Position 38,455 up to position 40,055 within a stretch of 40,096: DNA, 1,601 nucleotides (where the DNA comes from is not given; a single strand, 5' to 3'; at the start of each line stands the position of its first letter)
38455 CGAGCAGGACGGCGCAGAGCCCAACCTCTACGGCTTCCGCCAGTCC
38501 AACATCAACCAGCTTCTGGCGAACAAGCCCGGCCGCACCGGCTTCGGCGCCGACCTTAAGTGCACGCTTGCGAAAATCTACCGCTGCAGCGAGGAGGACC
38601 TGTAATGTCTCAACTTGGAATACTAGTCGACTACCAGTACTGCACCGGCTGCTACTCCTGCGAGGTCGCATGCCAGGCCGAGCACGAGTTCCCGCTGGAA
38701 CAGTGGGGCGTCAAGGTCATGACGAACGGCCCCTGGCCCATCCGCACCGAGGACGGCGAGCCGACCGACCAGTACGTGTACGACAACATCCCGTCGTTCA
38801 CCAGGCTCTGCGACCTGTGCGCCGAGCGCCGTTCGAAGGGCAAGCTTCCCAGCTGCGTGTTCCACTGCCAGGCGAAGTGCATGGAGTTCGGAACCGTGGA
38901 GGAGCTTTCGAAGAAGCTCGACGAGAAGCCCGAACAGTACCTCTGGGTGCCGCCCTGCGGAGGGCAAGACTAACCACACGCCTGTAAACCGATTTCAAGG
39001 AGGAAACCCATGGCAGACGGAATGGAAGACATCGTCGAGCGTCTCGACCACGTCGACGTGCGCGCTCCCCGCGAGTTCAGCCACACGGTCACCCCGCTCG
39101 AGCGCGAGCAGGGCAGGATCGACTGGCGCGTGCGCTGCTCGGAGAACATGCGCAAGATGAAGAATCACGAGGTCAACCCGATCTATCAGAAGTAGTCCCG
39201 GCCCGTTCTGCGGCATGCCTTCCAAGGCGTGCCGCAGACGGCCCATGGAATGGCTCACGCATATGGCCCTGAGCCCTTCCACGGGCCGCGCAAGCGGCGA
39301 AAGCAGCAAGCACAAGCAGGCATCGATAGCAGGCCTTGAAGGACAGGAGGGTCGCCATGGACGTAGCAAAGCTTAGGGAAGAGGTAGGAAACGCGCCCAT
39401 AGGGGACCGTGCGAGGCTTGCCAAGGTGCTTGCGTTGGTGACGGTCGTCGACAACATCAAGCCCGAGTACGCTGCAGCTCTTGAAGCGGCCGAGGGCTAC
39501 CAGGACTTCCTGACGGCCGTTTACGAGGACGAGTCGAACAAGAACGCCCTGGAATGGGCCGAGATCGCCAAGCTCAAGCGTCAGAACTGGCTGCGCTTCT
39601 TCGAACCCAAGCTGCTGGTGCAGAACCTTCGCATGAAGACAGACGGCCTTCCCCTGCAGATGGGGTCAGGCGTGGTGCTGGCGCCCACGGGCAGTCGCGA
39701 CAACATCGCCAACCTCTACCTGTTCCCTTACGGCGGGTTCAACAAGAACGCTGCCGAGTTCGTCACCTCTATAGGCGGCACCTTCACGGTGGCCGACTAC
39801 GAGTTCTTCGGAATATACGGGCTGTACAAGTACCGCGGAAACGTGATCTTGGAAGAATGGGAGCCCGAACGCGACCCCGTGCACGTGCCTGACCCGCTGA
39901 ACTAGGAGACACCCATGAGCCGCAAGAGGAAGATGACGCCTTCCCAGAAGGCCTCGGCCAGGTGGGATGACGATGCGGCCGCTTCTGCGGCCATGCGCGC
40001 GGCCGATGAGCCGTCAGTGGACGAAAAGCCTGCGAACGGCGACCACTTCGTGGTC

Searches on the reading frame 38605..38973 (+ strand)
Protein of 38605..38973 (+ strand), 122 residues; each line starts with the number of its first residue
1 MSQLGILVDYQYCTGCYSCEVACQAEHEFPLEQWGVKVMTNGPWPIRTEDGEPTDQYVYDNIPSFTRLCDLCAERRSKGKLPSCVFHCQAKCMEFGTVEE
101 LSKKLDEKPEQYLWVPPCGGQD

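Call 3: search_protein_families(library=pfam, proteins=[window:38605-38973:+], max_evalue=0.01)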
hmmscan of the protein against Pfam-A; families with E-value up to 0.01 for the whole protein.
window:38605-38973:+ (122 aa): 4 families
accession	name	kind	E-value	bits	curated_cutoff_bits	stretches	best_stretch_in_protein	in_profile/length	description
PF13247.11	Fer4_11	-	0.00015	22.4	26.2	1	53-97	55-99/100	4Fe-4S dicluster domain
PF12797.12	Fer4_2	-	0.00042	20.5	24.5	1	6-24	3-21/22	4Fe-4S binding domain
PF12837.12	Fer4_6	-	0.0016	18.7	25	1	7-23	3-19/24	4Fe-4S binding domain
PF00037.32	Fer4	-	0.0044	17.2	21.1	1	7-24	2-19/24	4Fe-4S binding domain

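Call 4: search_protein_families(library=ncbifam, proteins=[window:38605-38973:+], max_evalue=0.01)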
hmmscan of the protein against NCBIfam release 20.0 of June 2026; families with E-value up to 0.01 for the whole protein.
window:38605-38973:+ (122 aa): 14 families
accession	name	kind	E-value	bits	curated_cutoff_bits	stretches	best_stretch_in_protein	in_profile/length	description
TIGR02951.1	DMSO_dmsB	equivalog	1.2e-14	54.6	214.1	2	66-104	121-159/161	DMSO/selenate family reductase complex B subunit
NF045715.1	sulf_resp_HmcB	equivalog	6.9e-11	41.8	420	2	57-112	156-216/307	sulfate respiration complex iron-sulfur protein HmcB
TIGR01582.1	FDH-beta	equivalog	1.8e-10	40.4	334.7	1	67-106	151-190/283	formate dehydrogenase subunit beta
NF041715.1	arsenate_red_ArrB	equivalog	6.6e-08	32.4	450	1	3-35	2-35/233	arsenate respiratory reductase iron-sulfur subunit ArrB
NF008134.0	PRK10882.1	equivalog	8.4e-08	31.6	263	1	56-105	162-215/329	hydrogenase 2 operon protein HybA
NF038355.1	FDH3_beta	equivalog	2.7e-07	30.8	240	1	4-40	3-39/180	formate dehydrogenase FDH3 subunit beta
NF045797.1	DsrO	equivalog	1.2e-06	28.2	200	1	68-102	173-206/235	sulfate reduction electron transfer complex DsrMKJOP subunit DsrO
NF011569.0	PRK14993.1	equivalog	1.7e-06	27.7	416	1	4-38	44-78/244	tetrathionate reductase subunit TtrB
NF041782.1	mnquin_red_QrcC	equivalog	1.8e-06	27.8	400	1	5-93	2-85/239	menaquinone reductase iron-sulfur cluster-binding subunit QrcC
TIGR03149.1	cyt_nit_nrfC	equivalog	7.5e-06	25.4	377.6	1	68-105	153-191/225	cytochrome c nitrite reductase Fe-S protein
NF009408.0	PRK12769.1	equivalog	9.2e-05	20.7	1003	0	6-28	5-27/659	formate-dependent uric acid utilization protein AegA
TIGR03478.1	DMSO_red_II_bet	subfamily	0.0002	20.4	480.7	0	3-25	3-25/321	DMSO reductase family type II enzyme, iron-sulfur subunit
NF007658.0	PRK10330.1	equivalog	0.00046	19.7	260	0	6-28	5-27/181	electron transport protein HydN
NF042979.1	EthbenzDh_ebdB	equivalog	0.0062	15.4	740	0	3-25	20-42/354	ethylbenzene dehydrogenase subunit beta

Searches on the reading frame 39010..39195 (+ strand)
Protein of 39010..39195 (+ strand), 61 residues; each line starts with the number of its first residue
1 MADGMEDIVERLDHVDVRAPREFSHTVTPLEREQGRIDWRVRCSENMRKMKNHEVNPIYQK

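Call 3: search_protein_families(library=pfam, proteins=[window:39010-39195:+], max_evalue=0.01)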
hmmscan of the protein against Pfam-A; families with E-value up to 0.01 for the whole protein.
window:39010-39195:+ (61 aa): 0 families

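Call 4: search_protein_families(library=ncbifam, proteins=[window:39010-39195:+], max_evalue=0.01)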
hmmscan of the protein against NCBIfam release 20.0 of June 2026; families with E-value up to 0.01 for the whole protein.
window:39010-39195:+ (61 aa): 0 families

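Call 59: find_homologous_proteins(query=window:39010-39195:+, max_evalue=0.01)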
Query window:39010-39195:+ (61 aa): 103 proteins with E <= 0.01 among 103 candidates.
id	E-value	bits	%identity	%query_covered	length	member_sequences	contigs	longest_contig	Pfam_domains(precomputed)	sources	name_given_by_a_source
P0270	1.8e-31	123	93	100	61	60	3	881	-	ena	-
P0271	2.7e-30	120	92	100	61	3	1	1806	-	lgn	-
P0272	2.3e-29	117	90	100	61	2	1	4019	-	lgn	-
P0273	5.6e-29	116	91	95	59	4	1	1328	-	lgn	-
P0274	2.1e-28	114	89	93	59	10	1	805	-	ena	-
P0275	3.6e-28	113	90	95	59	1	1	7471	-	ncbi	-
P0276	5.6e-28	113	87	98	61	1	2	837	-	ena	-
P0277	6.5e-28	112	85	100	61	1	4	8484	-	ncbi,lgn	-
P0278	2.2e-27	111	90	95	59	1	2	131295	-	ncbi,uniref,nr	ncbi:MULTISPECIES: hypothetical protein [unclassified Adlercreutzia]|uniref:hypothetical protein n=1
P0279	7.8e-27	109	84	95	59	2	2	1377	-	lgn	-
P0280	9.8e-27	109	90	95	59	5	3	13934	-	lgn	-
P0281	1.7e-26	108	88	95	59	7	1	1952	-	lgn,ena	-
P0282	2.9e-26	107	86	93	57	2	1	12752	-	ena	-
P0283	3.0e-26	107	86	95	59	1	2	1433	-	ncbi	-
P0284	3.2e-26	107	88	95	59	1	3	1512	-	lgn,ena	-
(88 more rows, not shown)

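Call 68: predict_structure(alignment_id=A2)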
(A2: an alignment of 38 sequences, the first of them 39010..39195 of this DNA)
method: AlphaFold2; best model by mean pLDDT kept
length: 61 residues; sequences in the alignment: 38
mean_pLDDT: 60.6   pTM: 0.33
mean pLDDT of the five models: 60.6, 59.2, 56.9, 56.4, 53.4
residues with pLDDT >= 90: 0; 70-90: 9; 50-70: 47; < 50: 5
segments of 3 or more residues with pLDDT < 50: 1-3
pLDDT, mean of each block of 10 residues (from residue 1): 51 54 59 65 71 65 53
secondary structure, 60 per line:
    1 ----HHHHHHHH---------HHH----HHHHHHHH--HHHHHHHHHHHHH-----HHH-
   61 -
elements in order: H5-12 H29-36 H39-51

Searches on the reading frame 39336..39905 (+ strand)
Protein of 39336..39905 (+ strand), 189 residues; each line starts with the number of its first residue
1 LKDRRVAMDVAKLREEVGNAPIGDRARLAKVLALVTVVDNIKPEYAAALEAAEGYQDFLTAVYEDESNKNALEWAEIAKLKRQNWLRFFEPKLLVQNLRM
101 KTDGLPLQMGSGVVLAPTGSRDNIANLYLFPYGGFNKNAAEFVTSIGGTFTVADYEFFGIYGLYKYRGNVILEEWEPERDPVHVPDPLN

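Call 3: search_protein_families(library=pfam, proteins=[window:39336-39905:+], max_evalue=0.01)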
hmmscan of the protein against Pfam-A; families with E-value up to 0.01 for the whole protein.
window:39336-39905:+ (189 aa): 0 families

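Call 4: search_protein_families(library=ncbifam, proteins=[window:39336-39905:+], max_evalue=0.01)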
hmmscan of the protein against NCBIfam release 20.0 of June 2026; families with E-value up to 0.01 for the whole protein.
window:39336-39905:+ (189 aa): 0 families

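Call 49: find_homologous_proteins(query=window:39357-39905:+, max_evalue=0.001)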
Query window:39357-39905:+ (182 aa): 123 proteins with E <= 0.001 among 328 candidates; the best 120 are listed.
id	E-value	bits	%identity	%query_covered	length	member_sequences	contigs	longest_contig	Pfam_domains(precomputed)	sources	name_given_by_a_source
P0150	1.1e-116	405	99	100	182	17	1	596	-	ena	-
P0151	3.3e-102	358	87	100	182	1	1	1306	-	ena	-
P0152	4.9e-99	348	82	100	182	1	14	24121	-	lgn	-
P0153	9.1e-99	347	85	100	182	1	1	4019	-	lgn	-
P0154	1.6e-95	336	82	100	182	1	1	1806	-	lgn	-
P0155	6.6e-93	328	80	100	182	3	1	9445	-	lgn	-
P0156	1.0e-92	327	78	100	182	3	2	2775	-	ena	-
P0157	1.2e-92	327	82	98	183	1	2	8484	-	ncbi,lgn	-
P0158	3.8e-92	325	77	100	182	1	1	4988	-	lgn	-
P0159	1.8e-78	281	70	97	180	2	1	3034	-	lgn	-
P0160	1.9e-78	280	70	98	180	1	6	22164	-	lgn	-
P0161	3.5e-77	276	69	98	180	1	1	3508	-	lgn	-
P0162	4.2e-77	276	67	98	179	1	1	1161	-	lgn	-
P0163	6.2e-77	276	69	98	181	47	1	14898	-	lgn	-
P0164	7.8e-76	272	71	97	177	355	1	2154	-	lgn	-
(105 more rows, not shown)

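Call 50: find_encoding_contigs(protein=P0152, flank=10000, max_places=4)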
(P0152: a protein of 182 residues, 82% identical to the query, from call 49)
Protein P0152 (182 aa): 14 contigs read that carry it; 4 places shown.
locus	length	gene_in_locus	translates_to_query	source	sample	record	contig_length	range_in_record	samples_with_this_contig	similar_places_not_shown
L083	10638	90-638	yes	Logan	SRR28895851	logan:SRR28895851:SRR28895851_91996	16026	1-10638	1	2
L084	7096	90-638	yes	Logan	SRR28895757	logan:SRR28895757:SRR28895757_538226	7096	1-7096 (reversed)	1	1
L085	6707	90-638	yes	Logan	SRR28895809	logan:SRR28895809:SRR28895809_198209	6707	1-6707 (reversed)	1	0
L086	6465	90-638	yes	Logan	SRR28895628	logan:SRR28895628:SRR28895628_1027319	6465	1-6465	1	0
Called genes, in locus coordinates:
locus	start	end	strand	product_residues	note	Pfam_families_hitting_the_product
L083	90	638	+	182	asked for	-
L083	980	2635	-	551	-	PF00196:GerE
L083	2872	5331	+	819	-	PF04879:Molybdop_Fe4S4, PF00384:Molybdopterin, PF01568:Molydop_binding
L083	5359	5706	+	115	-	-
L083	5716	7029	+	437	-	PF07690:MFS_1, PF00083:Sugar_tr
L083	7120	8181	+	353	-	PF04909:Amidohydro_2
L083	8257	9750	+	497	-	PF07690:MFS_1, PF00083:Sugar_tr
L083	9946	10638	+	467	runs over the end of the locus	PF07690:MFS_1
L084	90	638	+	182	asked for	-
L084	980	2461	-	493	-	PF00196:GerE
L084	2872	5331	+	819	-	PF04879:Molybdop_Fe4S4, PF00384:Molybdopterin, PF01568:Molydop_binding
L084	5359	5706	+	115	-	-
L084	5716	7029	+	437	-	PF07690:MFS_1, PF00083:Sugar_tr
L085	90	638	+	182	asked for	-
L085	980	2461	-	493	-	PF00196:GerE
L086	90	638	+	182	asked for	-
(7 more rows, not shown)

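Call 51: find_encoding_contigs(protein=P0157, flank=10000, max_places=3)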
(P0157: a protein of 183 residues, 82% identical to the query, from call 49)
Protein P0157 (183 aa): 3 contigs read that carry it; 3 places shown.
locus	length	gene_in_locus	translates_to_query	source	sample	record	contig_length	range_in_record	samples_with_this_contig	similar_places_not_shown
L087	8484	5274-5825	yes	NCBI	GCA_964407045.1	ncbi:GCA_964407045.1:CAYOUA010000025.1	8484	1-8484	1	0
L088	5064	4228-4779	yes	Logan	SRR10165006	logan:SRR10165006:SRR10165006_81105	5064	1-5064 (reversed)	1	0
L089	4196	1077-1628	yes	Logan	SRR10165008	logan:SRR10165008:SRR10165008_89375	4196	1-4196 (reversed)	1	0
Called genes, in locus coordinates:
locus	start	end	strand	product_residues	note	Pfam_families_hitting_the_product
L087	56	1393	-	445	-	PF07690:MFS_1, PF00083:Sugar_tr (weak)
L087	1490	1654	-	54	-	-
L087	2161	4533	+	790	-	PF04879:Molybdop_Fe4S4 (weak), PF00384:Molybdopterin, PF01568:Molydop_binding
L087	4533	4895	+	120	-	-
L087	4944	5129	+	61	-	-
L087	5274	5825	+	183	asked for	-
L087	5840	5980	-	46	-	-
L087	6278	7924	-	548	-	PF00196:GerE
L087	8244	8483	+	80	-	?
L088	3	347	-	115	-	?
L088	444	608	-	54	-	-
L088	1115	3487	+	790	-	PF04879:Molybdop_Fe4S4 (weak), PF00384:Molybdopterin, PF01568:Molydop_binding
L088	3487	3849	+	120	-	-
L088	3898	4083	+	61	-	-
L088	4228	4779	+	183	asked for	-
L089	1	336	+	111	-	?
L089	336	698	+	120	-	-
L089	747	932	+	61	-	-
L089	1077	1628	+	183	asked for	-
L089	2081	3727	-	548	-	PF00196:GerE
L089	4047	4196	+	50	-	?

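Call 66: predict_structure(alignment_id=A1)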
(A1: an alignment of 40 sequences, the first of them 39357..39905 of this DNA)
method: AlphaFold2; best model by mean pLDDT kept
length: 182 residues; sequences in the alignment: 40
mean_pLDDT: 94.6   pTM: 0.85
mean pLDDT of the five models: 94.6, 94.4, 93.9, 93.5, 93.4
residues with pLDDT >= 90: 166; 70-90: 13; 50-70: 2; < 50: 1
segments of 3 or more residues with pLDDT < 50: none
pLDDT, mean of each block of 10 residues (from residue 1): 96 95 96 96 97 97 96 93 97 90 93 89 98 96 96 97 97 90 53
secondary structure, 60 per line:
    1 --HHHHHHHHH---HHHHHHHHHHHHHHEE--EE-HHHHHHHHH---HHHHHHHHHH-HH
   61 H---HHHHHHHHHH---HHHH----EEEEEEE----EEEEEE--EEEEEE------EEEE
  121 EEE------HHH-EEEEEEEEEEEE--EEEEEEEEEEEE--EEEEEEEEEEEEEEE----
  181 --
elements in order: H3-11 H15-28 H36-44 H48-57 H65-74 H78-81 E86-92 E97-102 E105-110 E117-123 E134-145 E148-159 E162-176

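Call 69: fold_search(model_id=the predicted structure, library=pdb)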
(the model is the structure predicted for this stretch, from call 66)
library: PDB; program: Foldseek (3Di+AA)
matches with E <= 10: 113; with E <= 0.001: 0
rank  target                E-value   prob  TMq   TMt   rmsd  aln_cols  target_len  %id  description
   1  2hah                  2.8e-01  0.10  0.15  0.22  12.8        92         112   12  The structure of FIV 12S protease in complex with TL-3 (released 2007-02-13)
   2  2fiv_A                4.4e-01  0.06  0.13  0.19  13.4       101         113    8  Crystal structure of feline immunodeficiency virus protease complexed with a substrate (released 1997-11-12)
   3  7l1y_A                9.1e-01  0.06  0.19  0.15  12.4       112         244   12  Unlocking the structural features for the exo-xylobiosidase activity of an unusual GH11 member identified in a compost (released 2021-07-28)
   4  3kdf_D                1.3e+00  0.04  0.11  0.15  12.1        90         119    9  X-ray Crystal Structure of the Human Replication Protein A Complex from Wheat Germ Cell Free Expression (released 2009-12-01)
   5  2pi2_B                1.3e+00  0.04  0.12  0.15  11.8        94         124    8  Full-length Replication protein A subunits RPA14 and RPA32 (released 2007-10-16)
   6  8v93_D                1.3e+00  0.01  0.11  0.12  14.3       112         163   11  Cryo-EM structure of E. coli FimH lectin domain bound to Fabs 329-2 and 454-3 (released 2024-12-18)
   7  3c4z                  1.6e+00  0.04  0.15  0.08  14.2       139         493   16  Crystal structure of G protein coupled receptor kinase 1 bound to ADP and magnesium chloride at 1.84A (released 2008-03-11)
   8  2pi2_A                1.9e+00  0.03  0.12  0.15  12.9        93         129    8  Full-length Replication protein A subunits RPA14 and RPA32 (released 2007-10-16)
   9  2pi2_D                1.9e+00  0.03  0.11  0.15  12.2        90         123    9  Full-length Replication protein A subunits RPA14 and RPA32 (released 2007-10-16)
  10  8rvo_7                1.9e+00  0.03  0.19  0.15  16.0       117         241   17  Proteasomal late precursor complex from pre1-1, state 1 (released 2024-09-11)
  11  8rvl_4                2.2e+00  0.03  0.19  0.15  15.6       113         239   18  Proteasomal late precursor complex from pre1-1 (released 2024-09-11)
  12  2lse_MODEL_1_A        2.4e+00  0.07  0.14  0.23  10.1        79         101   20  Solution NMR Structure of De Novo Designed Four Helix Bundle Protein, Northeast Structural Genomics Consortium (released 2012-06-27)
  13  7yvv                  2.4e+00  0.04  0.14  0.09   6.3        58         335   16  AcmP1, R-4-hydroxymandelate synthase (released 2023-09-06)
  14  9fxk_F                2.8e+00  0.06  0.17  0.19   8.8        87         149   14  Transcription repressor NrdR from E. coli, AMPPNP/ATP-bound state (released 2025-03-19)
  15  8jbw                  2.8e+00  0.03  0.17  0.10   6.6        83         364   12  Crystal structure of ZtHPPD-(+)-Usnic acid complex (released 2024-04-03)
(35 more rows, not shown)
